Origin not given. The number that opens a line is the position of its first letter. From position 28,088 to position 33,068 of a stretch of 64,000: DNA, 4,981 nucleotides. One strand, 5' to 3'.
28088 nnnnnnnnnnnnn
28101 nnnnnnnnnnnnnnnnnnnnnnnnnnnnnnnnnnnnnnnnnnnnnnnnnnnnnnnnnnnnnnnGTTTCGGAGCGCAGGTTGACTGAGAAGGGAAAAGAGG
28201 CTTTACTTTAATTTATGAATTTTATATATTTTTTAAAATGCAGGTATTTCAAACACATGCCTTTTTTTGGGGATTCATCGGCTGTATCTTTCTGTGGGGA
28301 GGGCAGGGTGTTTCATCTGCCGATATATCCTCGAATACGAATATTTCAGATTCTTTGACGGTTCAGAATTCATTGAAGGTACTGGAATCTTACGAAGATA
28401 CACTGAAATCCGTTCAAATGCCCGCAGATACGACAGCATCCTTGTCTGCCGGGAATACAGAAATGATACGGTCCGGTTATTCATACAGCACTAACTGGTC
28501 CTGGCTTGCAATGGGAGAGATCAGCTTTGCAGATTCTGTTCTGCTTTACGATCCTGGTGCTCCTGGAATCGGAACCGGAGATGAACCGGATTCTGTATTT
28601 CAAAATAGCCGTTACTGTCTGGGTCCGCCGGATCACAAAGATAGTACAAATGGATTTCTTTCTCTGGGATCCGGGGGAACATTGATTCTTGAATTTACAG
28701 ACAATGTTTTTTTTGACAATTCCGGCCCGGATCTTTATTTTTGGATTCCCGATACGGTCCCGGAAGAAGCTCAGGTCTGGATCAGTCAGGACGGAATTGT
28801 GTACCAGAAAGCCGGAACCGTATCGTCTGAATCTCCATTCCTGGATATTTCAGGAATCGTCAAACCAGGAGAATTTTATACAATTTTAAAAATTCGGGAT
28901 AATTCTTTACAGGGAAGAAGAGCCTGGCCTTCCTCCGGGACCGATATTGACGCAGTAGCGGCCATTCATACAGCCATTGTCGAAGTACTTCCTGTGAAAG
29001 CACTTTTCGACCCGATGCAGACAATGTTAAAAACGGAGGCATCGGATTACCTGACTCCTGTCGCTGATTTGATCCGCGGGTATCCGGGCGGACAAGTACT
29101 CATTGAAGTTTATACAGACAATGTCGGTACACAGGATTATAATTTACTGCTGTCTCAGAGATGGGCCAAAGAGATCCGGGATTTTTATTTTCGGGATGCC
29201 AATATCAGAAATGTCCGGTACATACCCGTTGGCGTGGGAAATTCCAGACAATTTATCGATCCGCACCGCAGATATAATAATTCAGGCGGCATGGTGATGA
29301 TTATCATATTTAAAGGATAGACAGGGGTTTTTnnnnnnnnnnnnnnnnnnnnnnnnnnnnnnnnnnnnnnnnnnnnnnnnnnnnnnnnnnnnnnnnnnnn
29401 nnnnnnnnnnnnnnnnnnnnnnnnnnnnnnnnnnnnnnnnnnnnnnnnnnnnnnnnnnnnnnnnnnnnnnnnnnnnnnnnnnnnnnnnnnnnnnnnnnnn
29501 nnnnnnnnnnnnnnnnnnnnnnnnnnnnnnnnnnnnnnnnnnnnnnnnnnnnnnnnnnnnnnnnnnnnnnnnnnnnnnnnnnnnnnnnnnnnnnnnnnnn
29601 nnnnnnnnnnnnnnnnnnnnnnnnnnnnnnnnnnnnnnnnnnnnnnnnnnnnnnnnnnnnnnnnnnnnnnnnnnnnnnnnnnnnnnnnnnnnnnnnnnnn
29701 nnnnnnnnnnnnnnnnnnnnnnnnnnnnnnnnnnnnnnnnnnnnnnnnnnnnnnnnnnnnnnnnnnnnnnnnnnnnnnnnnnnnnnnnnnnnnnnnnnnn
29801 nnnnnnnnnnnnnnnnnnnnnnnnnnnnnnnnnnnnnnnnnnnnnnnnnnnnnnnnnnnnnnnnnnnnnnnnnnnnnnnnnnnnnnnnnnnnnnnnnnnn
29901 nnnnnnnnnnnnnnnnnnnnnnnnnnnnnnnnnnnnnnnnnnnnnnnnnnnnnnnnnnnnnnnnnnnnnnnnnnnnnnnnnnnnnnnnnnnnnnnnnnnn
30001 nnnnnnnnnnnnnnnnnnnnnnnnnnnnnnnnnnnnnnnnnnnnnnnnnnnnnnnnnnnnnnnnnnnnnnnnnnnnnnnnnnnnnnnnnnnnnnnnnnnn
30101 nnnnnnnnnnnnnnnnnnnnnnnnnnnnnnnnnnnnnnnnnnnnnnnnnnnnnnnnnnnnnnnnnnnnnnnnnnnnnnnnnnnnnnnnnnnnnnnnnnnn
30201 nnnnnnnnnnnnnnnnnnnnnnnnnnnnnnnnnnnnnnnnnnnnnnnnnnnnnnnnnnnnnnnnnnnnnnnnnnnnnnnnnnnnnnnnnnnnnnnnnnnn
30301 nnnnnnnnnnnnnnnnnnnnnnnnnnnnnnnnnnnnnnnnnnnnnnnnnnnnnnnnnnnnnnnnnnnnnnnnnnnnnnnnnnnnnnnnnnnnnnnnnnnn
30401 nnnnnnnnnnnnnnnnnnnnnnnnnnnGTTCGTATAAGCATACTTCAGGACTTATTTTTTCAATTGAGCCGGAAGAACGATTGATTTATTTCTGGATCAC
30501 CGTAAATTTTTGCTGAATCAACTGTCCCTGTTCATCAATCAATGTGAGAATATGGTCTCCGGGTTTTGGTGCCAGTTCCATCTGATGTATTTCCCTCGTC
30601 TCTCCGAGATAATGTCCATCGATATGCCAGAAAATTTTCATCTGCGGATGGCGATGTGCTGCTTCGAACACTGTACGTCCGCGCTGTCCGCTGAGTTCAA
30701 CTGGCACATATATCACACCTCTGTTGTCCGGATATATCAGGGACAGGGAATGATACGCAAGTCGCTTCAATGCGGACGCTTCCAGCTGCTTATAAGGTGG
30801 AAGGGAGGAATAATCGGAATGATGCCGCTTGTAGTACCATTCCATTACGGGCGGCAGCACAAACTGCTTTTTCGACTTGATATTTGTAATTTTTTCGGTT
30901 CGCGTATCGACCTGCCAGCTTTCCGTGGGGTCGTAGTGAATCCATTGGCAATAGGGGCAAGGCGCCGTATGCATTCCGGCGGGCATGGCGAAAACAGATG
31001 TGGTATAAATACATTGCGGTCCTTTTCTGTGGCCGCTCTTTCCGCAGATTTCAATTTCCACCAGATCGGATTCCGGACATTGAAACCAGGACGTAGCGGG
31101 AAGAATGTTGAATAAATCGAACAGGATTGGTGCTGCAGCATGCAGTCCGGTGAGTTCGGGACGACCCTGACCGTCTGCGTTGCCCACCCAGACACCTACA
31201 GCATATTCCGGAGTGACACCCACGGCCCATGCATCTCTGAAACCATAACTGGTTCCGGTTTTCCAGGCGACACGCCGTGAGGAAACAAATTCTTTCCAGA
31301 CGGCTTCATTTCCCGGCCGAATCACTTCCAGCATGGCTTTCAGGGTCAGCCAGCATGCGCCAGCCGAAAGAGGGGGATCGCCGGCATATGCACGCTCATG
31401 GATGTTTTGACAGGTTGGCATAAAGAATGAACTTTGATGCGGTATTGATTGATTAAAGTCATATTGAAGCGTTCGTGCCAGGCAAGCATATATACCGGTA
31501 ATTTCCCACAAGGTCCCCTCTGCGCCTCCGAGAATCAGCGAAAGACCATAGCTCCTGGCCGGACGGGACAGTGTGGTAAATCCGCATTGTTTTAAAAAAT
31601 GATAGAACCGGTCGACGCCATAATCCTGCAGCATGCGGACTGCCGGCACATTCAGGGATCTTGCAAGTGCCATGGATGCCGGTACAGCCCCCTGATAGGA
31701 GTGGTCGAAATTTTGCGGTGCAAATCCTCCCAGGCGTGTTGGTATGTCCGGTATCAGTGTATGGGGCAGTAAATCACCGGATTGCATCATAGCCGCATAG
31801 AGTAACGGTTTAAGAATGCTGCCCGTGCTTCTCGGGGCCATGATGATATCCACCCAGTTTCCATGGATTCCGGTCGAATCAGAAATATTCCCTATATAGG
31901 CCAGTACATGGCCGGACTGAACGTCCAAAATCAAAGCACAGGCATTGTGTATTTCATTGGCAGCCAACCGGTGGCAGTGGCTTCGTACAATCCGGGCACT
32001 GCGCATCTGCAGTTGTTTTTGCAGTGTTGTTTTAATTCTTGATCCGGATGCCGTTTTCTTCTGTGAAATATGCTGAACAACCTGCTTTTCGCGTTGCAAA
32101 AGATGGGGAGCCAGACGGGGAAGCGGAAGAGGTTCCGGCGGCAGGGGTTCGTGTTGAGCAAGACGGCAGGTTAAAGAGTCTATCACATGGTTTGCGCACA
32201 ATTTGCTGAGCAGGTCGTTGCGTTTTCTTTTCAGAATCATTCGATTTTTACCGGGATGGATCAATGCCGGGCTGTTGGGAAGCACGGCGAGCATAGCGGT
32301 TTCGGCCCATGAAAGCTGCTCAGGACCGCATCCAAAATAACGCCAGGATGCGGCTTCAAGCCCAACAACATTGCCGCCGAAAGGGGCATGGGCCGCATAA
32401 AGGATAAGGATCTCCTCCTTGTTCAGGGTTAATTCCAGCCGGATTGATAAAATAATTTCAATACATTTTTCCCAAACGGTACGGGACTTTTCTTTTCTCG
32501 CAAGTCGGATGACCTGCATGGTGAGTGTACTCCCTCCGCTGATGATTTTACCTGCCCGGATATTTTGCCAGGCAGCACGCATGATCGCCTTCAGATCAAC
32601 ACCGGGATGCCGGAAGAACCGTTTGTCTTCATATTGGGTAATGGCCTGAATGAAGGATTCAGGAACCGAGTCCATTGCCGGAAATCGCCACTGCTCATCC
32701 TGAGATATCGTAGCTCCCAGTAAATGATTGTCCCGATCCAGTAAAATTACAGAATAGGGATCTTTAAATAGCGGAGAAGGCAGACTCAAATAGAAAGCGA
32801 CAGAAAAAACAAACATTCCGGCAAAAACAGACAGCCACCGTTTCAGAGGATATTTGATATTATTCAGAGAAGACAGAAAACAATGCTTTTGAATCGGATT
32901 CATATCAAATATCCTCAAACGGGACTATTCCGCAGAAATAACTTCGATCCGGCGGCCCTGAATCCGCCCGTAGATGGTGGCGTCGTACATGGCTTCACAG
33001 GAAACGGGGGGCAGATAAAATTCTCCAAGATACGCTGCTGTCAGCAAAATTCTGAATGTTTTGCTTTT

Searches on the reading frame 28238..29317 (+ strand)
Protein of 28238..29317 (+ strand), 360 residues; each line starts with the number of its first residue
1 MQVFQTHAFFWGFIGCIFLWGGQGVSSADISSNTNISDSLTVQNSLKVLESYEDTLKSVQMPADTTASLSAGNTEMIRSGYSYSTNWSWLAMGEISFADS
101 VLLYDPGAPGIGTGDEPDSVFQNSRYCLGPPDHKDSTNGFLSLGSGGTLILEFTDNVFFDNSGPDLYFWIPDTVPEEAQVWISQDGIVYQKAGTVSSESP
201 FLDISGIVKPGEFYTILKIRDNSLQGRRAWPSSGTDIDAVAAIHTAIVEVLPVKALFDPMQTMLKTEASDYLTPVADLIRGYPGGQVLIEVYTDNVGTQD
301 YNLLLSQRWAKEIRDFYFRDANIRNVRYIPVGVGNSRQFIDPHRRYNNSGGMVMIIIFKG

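Call 79: search_protein_families(library=pfam, proteins=[window:28238-29317:+], max_evalue=0.01)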
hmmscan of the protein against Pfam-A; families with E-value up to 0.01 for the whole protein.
window:28238-29317:+ (360 aa): 1 family
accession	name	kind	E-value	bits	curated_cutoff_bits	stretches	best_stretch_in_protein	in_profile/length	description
PF00691.25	OmpA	-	1.4e-08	35.4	27.2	1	256-340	1-86/98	OmpA family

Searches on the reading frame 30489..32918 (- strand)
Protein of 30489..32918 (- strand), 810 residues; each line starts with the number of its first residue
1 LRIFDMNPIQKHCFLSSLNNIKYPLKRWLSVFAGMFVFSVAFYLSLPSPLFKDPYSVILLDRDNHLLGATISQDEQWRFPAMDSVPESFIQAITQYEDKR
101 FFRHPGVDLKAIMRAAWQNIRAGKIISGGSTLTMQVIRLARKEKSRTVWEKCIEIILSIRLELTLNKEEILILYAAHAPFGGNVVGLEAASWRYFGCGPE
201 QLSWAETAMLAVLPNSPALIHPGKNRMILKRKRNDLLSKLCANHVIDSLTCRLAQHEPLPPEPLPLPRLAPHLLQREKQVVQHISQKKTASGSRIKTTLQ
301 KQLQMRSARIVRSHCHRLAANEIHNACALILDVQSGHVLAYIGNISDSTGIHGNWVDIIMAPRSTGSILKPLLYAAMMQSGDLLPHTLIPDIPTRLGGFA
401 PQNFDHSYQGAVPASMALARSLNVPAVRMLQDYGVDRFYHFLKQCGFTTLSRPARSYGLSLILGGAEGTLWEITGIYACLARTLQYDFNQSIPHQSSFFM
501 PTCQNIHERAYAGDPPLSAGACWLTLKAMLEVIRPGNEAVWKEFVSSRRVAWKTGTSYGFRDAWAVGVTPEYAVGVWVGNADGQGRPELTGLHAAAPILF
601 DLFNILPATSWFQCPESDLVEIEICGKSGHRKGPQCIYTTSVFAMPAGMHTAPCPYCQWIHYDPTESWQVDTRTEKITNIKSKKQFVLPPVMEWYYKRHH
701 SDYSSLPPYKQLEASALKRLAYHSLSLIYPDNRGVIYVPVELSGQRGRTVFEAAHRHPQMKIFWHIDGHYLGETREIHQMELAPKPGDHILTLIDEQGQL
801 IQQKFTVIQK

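Call 87: search_protein_families(library=pfam, proteins=[window:30489-32918:-], max_evalue=0.0001)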
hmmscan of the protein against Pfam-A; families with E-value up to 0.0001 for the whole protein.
window:30489-32918:- (810 aa): 3 families
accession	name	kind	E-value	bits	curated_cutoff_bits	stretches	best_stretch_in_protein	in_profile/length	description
PF00912.28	Transgly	-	5.3e-49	166.5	27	1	70-239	8-176/178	Transglycosylase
PF06832.18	BiPBP_C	-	3.2e-14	53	26.8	1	721-805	8-90/90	Penicillin-Binding Protein C-terminus Family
PF00905.27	Transpeptidase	-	7e-13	48.9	22.1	1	327-601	2-296/299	Penicillin binding protein transpeptidase domain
